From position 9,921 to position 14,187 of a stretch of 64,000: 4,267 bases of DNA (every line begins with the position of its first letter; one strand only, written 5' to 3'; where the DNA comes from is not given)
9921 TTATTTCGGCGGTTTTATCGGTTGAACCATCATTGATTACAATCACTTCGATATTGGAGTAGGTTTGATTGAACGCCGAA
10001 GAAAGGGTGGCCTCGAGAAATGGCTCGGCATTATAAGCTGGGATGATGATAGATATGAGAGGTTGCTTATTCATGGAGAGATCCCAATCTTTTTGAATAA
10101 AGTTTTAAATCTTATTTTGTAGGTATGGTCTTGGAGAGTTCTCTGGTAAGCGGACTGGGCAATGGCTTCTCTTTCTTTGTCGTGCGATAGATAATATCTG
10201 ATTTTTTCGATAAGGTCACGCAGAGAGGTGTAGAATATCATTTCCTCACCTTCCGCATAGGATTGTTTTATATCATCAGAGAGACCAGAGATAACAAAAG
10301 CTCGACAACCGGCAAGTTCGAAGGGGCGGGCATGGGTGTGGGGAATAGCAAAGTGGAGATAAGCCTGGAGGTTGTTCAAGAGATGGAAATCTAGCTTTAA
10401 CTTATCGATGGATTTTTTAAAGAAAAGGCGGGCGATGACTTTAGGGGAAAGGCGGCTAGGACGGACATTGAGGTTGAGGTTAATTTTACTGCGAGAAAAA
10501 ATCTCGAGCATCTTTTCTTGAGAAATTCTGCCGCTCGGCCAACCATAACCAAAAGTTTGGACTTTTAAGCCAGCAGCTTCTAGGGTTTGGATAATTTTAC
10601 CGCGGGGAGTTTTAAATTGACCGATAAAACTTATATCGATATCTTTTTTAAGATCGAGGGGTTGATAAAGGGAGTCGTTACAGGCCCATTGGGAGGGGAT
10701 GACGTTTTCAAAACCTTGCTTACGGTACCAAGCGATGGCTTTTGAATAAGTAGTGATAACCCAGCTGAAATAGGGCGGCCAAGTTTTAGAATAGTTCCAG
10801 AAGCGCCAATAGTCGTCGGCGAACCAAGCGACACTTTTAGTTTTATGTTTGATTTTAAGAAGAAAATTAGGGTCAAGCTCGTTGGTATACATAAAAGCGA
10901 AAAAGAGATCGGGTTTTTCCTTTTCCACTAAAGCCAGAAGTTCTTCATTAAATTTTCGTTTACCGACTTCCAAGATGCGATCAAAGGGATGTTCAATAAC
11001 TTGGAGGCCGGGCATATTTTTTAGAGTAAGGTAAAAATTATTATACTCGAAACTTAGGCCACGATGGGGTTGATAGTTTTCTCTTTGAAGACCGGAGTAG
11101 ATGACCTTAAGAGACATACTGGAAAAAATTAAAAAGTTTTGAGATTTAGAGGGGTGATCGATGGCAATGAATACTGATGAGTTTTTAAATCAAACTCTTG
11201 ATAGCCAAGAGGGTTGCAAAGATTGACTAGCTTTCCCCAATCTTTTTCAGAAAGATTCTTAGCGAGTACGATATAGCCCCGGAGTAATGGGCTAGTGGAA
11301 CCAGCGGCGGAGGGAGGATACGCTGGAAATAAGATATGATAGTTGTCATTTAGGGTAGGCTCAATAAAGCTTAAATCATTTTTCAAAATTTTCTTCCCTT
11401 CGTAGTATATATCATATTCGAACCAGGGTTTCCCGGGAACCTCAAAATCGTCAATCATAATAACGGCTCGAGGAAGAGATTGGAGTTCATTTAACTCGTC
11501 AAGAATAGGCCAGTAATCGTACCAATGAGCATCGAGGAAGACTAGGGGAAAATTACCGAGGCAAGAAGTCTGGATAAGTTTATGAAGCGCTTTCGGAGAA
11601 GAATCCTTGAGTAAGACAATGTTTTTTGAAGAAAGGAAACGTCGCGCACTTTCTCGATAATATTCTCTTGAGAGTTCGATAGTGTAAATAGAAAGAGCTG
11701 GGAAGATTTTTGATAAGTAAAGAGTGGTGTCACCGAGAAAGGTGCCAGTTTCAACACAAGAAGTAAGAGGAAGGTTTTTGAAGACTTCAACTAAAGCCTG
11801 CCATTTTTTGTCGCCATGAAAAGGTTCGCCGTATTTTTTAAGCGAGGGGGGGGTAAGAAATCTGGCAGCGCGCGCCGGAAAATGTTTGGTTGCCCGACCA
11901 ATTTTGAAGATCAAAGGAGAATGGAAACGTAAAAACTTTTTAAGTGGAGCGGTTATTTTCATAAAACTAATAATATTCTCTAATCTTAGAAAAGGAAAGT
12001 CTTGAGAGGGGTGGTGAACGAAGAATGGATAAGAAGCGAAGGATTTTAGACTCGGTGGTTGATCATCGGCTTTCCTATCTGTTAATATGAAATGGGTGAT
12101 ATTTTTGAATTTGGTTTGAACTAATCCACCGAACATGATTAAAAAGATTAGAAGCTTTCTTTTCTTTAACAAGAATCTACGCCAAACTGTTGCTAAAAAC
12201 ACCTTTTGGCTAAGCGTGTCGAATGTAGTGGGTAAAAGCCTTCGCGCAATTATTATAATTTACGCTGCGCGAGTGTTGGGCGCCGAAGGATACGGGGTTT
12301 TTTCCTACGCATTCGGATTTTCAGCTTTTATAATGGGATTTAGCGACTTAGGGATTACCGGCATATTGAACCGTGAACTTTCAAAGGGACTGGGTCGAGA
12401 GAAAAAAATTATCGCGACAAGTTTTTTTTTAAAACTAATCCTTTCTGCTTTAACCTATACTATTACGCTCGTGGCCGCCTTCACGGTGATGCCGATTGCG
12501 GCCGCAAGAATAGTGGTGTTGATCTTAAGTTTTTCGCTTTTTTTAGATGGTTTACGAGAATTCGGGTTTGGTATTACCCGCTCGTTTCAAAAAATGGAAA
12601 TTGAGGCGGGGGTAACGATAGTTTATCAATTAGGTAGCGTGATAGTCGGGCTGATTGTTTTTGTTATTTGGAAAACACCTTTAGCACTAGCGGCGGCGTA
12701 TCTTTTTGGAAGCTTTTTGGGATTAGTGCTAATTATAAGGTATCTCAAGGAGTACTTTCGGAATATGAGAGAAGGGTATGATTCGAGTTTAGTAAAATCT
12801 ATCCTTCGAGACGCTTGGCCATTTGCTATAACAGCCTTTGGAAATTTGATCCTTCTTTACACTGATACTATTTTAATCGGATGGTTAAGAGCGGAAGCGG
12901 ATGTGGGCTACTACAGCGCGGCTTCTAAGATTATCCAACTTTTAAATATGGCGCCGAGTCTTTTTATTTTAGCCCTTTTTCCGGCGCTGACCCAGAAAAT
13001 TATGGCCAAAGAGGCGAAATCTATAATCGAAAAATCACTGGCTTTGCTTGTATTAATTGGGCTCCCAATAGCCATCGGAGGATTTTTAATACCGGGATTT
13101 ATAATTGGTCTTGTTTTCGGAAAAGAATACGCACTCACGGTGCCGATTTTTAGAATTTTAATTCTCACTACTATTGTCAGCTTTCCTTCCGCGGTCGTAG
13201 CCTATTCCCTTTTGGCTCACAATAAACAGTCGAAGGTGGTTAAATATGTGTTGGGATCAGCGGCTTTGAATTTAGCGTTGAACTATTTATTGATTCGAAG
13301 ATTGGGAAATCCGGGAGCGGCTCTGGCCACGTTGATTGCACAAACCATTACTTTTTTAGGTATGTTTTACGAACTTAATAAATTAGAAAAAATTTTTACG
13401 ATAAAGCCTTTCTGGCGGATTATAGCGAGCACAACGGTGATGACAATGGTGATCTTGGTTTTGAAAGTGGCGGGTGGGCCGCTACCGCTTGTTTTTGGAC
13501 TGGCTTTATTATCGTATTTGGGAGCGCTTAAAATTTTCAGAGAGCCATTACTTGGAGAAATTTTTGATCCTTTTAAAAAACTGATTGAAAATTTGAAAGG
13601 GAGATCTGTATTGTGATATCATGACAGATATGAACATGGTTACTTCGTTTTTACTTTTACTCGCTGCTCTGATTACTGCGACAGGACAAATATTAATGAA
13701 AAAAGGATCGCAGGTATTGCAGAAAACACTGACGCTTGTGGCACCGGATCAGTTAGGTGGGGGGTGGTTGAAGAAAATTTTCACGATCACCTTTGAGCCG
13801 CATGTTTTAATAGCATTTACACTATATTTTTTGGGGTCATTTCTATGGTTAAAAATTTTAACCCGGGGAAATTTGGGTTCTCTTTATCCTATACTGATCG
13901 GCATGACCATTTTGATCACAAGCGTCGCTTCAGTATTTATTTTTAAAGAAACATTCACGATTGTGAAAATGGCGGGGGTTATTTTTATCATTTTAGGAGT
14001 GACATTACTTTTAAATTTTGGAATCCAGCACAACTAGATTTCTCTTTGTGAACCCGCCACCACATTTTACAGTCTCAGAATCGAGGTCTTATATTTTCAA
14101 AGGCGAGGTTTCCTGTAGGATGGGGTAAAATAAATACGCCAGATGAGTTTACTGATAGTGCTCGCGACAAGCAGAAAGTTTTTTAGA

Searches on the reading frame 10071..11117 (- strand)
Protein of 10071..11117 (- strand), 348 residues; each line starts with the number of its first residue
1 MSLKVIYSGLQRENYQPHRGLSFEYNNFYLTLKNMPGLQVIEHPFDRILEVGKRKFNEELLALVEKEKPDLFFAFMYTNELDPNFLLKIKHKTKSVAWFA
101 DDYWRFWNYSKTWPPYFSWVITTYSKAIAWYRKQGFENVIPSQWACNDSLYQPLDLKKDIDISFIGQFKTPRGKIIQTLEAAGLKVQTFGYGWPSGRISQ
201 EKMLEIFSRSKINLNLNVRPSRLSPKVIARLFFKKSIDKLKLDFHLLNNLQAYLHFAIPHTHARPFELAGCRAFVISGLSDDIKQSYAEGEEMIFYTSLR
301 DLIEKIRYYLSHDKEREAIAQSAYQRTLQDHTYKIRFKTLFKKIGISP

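Call 5: search_protein_families(library=pfam, proteins=[window:10071-11117:-], max_evalue=0.01)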
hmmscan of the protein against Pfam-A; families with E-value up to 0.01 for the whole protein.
window:10071-11117:- (348 aa): 1 family
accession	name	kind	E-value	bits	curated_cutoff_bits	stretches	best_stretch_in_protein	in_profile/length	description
PF13524.12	Glyco_trans_1_2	-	3.5e-28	98.8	25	2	251-340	48-142/144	Glycosyl transferase-like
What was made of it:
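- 10071..11117 (-): CgeB-like GT-B glycosyltransferase, paralog #1 (348 aa). Motif RPFE. Located 22 kb from the array. PF13524 at 98.8 bits (call 5).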

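Call 8: search_protein_families(library=ncbifam, proteins=[window:10071-11117:-], max_evalue=0.01)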
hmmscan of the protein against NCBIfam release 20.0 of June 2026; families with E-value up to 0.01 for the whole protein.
window:10071-11117:- (348 aa): 0 families

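Call 9: search_solved_structures(query=A1, max_evalue=1, show_alignments=1)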
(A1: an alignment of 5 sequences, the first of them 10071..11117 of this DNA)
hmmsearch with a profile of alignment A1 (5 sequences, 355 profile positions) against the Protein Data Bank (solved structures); distinct sequences matched with E-value up to 1: 12.
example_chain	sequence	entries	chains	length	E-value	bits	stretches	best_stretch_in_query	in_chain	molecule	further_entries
4uc8_A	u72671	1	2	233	0.0079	18.8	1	180-251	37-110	NUCLEOPROTEIN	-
4uc6_B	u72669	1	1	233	0.008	18.8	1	180-251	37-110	NUCLEOPROTEIN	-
4uc6_A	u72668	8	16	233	0.008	18.8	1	180-251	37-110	NUCLEOPROTEIN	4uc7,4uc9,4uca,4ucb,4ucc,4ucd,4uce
4uc7_A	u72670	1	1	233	0.0081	18.8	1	180-251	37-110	NUCLEOPROTEIN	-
8iuo_C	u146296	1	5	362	0.017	17.7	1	180-251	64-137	Nucleoprotein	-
8op2_A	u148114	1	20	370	0.017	17.7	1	180-251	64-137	Nucleoprotein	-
2yhm_A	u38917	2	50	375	0.017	17.7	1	180-251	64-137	NUCLEOPROTEIN | RESPIRATORY SYNCYTIAL VIRUS NUCLEOCAPSID PROTEIN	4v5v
8op1_A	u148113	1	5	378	0.018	17.6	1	180-251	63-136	Nucleoprotein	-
2wj8_A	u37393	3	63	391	0.018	17.6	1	180-251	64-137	NUCLEOPROTEIN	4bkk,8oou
9xzo_A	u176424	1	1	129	0.13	14.8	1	61-113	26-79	De novo protein M1X0B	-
3qhp_A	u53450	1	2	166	0.34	13.4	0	296-337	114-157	Type 1 capsular polysaccharide biosynthesis protein J (CapJ)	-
3n53_A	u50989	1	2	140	0.58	12.7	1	63-121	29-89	Response regulator receiver modulated diguanylate cyclase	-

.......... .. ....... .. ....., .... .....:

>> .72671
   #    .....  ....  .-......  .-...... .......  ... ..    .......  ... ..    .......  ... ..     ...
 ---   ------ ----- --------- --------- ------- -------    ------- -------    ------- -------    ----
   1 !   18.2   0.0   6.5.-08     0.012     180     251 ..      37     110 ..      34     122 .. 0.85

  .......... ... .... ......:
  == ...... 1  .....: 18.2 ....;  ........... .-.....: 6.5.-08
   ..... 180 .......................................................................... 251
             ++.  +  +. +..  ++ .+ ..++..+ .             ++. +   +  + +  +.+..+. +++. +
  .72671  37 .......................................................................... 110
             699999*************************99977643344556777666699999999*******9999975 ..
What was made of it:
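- Tried and rejected: Sequence search of the PDB with the five-paralog profile gave only spurious RSV nucleoprotein hits (call 9).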

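Call 31: search_protein_families(library=pfam, proteins=[window:10071-11117:-], max_evalue=10)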
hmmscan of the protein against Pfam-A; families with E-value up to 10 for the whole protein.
window:10071-11117:- (348 aa): 1 family
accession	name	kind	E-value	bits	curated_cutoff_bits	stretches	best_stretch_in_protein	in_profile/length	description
PF13524.12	Glyco_trans_1_2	-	3.5e-28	98.8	25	2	251-340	48-142/144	Glycosyl transferase-like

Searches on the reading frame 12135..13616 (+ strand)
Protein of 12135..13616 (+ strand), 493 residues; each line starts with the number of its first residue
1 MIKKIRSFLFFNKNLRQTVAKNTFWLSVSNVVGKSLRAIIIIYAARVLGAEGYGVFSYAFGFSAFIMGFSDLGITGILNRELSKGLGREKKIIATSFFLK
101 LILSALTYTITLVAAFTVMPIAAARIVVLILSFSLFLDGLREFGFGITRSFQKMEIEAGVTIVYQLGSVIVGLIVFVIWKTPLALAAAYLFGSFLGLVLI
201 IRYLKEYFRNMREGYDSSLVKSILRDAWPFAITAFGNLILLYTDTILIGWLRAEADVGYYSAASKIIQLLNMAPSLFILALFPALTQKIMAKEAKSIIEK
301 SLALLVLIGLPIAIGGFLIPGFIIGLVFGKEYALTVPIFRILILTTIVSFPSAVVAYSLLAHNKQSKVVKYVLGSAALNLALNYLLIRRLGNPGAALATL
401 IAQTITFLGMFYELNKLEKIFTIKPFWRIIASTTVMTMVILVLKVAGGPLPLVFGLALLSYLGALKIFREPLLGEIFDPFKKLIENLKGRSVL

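Call 8: search_protein_families(library=ncbifam, proteins=[window:12135-13616:+], max_evalue=0.01)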
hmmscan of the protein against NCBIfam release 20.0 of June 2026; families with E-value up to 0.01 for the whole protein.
window:12135-13616:+ (493 aa): 4 families
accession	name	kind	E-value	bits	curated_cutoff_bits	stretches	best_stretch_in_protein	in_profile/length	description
NF041871.1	Wzx_EPS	equivalog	1.9e-09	36.8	800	1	22-444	5-433/492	exopolysaccharide biosynthesis flippase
TIGR02900.1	spore_V_B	equivalog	3.8e-09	35.8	372.3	1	21-443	3-460/488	stage V sporulation protein B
TIGR00797.1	matE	subfamily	1.6e-05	24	147.4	1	239-438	11-216/396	MATE family efflux transporter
NF007773.0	PRK10459.1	equivalog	0.0018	17.3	273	1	15-444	3-432/492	MOP flippase family protein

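Call 18: search_protein_families(library=pfam, proteins=[window:12135-13616:+], max_evalue=0.001)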
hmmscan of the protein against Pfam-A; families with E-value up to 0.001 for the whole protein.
window:12135-13616:+ (493 aa): 3 families
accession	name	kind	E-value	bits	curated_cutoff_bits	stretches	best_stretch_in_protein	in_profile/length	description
PF01943.22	Polysacc_synt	-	1.3e-39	136.7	28.2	1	19-287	1-272/274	Polysaccharide biosynthesis protein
PF13440.11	Polysacc_synt_3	-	2.3e-19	70.2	23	1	45-336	3-292/293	Polysaccharide biosynthesis protein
PF03023.19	MurJ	-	0.00051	19.2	27.4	0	127-441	100-426/451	Lipid II flippase MurJ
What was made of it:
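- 12135..14834 (.): Wzx-type flippase (12135-13616, +), small ArnF/SMR-like membrane protein (13621-14037, +) and DPM1-like GT2 (14097-14834, -). PF01943 at E 1e-39 (call 18).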

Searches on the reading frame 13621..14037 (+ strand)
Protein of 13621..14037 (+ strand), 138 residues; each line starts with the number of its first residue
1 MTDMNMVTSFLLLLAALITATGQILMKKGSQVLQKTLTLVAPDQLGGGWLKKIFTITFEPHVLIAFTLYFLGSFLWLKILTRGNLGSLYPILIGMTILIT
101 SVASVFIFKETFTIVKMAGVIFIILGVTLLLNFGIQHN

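Call 88: search_protein_families(library=ncbifam, proteins=[window:13621-14037:+], max_evalue=0.001)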
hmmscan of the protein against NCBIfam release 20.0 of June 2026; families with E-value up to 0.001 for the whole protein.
window:13621-14037:+ (138 aa): 7 families
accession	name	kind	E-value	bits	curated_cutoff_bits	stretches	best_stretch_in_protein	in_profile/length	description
NF002816.2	PRK02971.1-2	equivalog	1.6e-07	31.8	99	1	16-130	7-116/120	4-amino-4-deoxy-L-arabinose-phosphoundecaprenol flippase subunit ArnF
NF000279.1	qac_SMR_H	exception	2.4e-05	24.7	205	1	67-137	36-107/107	quaternary ammonium compound efflux SMR transporter QacH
NF012170.0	qac_SMR_J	exception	0.00014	22.2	210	1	62-137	35-107/107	quaternary ammonium compound efflux SMR transporter QacJ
NF000384.1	QacCGHJ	equivalog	0.00023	21.4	160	1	63-137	36-107/107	QacCGHJ group quaternary ammonium compound efflux SMR transporter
NF007767.1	PRK10452.1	equivalog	0.00023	21.3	122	1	63-130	39-101/120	multidrug/spermidine efflux SMR transporter subunit MdtJ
NF051482.1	EbrB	exception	0.0004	21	160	1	66-130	36-101/105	SMR family multidrug efflux transporter EbrB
NF000023.1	qac_SMR_C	exception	0.0007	19.7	200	1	64-137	37-107/107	quaternary ammonium compound efflux SMR transporter QacC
